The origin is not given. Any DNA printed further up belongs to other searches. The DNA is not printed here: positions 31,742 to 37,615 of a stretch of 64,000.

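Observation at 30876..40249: RHS polymorphic-toxin operon wired to its own ECF sigma/anti-sigma pair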

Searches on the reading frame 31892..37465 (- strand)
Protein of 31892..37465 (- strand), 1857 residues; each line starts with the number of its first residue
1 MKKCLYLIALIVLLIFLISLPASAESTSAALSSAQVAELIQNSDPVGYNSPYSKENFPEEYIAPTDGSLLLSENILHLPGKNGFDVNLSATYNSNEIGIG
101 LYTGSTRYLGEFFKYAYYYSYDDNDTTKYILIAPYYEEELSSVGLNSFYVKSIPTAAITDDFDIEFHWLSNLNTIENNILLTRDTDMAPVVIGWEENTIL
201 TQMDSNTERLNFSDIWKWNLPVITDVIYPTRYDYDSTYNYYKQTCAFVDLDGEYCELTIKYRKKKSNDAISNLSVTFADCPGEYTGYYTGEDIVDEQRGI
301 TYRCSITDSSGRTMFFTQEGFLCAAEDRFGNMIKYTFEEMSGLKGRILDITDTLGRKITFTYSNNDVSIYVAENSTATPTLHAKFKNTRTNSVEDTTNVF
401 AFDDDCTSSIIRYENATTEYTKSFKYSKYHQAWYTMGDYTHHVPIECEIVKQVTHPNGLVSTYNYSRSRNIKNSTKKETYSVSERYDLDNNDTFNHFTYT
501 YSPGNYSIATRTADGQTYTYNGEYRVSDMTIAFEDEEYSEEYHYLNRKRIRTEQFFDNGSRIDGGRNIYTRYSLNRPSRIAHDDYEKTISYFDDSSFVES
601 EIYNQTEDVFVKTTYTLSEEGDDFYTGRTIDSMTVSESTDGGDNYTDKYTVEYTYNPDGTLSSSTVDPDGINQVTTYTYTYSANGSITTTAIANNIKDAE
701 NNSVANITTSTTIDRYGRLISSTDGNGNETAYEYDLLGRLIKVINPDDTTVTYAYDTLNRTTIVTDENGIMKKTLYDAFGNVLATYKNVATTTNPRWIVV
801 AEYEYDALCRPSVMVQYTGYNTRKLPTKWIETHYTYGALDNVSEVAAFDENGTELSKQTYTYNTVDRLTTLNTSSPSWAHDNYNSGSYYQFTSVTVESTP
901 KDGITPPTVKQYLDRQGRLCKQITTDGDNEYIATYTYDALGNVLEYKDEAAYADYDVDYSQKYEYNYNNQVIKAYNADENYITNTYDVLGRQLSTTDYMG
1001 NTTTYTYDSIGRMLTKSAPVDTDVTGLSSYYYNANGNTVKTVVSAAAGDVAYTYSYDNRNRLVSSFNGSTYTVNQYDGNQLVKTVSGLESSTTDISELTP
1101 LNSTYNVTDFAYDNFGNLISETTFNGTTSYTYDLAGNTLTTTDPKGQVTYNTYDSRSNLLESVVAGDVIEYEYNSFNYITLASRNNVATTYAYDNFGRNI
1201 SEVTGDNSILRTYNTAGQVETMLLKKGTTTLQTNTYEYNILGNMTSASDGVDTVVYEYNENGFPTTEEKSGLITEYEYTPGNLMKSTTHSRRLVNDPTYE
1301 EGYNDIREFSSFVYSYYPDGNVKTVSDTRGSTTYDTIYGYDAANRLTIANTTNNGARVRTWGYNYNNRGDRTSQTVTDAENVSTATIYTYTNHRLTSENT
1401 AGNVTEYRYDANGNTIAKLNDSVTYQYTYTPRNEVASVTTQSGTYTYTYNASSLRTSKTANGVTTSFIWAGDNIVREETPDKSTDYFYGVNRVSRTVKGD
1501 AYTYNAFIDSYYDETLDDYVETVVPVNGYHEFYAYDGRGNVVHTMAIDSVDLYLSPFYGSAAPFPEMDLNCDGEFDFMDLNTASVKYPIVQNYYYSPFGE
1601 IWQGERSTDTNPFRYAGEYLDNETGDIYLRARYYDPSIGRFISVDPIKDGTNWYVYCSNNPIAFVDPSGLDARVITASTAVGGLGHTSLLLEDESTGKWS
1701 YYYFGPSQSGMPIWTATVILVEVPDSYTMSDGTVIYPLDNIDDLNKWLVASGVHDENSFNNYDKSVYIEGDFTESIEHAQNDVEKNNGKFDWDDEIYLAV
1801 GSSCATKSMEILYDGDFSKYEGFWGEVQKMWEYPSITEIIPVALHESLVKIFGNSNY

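Call 4: search_protein_families(library=pfam, proteins=[window:31892-37465:-], max_evalue=0.01)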
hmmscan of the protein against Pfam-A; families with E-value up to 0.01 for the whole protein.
window:31892-37465:- (1857 aa): 2 families
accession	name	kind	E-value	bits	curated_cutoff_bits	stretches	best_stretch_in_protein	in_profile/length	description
PF05593.20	RHS_repeat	-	1.4e-38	130.9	22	7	714-750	2-38/38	RHS Repeat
PF25218.1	TseH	-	0.0018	18.6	27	1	1678-1806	29-152/167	Type VI secretion system effector TseH-like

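Call 5: search_protein_families(library=ncbifam, proteins=[window:31892-37465:-], max_evalue=0.01)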
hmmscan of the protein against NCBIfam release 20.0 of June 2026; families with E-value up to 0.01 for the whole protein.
window:31892-37465:- (1857 aa): 3 families
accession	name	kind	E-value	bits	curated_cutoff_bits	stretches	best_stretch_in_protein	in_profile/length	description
TIGR03696.1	Rhs_assc_core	domain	1.9e-25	89.1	32.5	1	1595-1670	1-76/76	RHS repeat-associated core domain-containing protein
NF041261.1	RHS_core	equivalog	2.3e-24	85.3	2000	3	955-1285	404-714/1261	RHS element core protein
TIGR01643.1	YD_repeat_2x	repeat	3.7e-23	81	15.8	4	1112-1150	1-40/42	YD repeat-containing protein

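Call 97: list_cluster_members(proteins=[P0026, window:31892-37465:-, window:39670-40182:-])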
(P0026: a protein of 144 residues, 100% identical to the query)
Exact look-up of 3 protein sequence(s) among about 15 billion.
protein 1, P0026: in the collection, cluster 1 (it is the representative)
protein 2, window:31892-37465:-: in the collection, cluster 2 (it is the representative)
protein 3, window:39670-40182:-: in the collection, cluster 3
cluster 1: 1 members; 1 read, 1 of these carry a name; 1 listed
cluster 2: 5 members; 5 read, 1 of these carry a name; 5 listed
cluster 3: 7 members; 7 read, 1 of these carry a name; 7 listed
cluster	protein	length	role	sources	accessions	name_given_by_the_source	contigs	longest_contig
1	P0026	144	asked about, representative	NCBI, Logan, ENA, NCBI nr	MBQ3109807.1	MAG: hypothetical protein IJC69_01515 [Clostridia bacterium] | hypothetical protein [Clostridia bacterium]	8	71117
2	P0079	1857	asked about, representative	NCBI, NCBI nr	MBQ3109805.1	MAG: RHS repeat-associated core domain-containing protein [Clostridia bacterium] | RHS repeat-associated core domain-containing protein [Clostridia bacterium]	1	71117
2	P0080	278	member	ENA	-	-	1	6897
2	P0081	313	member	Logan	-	-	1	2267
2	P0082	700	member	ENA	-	-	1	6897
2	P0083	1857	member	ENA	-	-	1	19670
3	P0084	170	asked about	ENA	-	-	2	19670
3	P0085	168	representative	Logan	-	-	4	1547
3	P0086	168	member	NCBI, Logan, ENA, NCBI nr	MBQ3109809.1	MAG: sigma-70 family RNA polymerase sigma factor [Clostridia bacterium] | sigma-70 family RNA polymerase sigma factor [Clostridia bacterium]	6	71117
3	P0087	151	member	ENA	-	-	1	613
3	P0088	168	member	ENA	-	-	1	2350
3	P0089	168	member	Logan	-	-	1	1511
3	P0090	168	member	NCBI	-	-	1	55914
